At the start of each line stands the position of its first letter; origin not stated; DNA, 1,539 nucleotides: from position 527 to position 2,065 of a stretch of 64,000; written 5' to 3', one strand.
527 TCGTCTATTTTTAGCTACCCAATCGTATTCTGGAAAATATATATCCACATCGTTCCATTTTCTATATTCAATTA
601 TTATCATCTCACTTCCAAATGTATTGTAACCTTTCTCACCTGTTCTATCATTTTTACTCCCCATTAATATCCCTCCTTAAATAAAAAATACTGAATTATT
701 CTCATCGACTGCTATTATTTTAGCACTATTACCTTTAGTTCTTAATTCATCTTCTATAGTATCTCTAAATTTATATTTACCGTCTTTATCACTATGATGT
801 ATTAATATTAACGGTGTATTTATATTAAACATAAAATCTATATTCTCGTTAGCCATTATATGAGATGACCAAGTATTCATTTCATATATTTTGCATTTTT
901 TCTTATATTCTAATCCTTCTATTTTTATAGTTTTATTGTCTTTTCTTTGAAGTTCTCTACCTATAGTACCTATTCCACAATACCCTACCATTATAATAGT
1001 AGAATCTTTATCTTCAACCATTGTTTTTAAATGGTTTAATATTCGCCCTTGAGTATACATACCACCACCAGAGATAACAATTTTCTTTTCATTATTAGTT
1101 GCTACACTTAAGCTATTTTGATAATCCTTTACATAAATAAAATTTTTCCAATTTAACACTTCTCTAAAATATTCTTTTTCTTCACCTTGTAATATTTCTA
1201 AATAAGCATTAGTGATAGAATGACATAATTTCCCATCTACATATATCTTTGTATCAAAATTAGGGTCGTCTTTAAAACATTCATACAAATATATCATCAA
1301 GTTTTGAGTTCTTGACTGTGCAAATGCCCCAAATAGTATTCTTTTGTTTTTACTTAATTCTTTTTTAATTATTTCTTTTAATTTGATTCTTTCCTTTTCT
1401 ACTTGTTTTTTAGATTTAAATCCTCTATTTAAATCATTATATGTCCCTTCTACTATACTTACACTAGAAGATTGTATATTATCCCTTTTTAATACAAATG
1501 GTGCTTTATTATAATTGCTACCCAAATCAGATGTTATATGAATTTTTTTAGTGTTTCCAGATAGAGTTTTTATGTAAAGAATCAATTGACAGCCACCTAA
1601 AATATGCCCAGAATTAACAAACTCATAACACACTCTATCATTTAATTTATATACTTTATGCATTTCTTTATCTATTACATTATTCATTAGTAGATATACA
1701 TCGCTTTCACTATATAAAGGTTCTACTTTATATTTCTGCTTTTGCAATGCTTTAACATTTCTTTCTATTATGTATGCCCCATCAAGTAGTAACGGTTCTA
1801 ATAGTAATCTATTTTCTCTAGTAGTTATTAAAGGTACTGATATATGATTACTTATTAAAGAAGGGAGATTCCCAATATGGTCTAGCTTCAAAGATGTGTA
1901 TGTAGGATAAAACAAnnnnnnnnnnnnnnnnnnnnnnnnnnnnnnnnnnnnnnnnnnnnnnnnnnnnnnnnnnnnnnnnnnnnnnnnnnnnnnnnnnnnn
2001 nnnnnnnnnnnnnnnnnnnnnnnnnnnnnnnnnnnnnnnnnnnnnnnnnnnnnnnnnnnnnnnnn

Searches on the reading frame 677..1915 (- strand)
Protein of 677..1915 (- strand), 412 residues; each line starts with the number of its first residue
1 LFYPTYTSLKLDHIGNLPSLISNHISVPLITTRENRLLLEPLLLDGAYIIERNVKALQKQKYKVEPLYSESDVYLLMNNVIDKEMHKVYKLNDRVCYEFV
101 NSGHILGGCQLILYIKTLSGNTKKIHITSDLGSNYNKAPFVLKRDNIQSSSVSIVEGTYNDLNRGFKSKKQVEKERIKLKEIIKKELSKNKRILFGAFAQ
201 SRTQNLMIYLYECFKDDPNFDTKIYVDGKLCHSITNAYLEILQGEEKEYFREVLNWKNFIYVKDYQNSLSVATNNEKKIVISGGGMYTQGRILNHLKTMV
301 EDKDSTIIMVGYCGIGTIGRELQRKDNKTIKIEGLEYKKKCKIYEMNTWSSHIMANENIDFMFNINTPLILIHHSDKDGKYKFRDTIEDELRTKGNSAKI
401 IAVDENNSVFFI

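Call 16: search_protein_families(library=phrogs, proteins=[window:677-1915:-], max_evalue=0.00001)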
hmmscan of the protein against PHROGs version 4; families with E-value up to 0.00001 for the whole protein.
window:677-1915:- (412 aa): 1 family
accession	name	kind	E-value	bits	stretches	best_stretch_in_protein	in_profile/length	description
phrog_36352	-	unknown function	5.7e-66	224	1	10-392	77-476/562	-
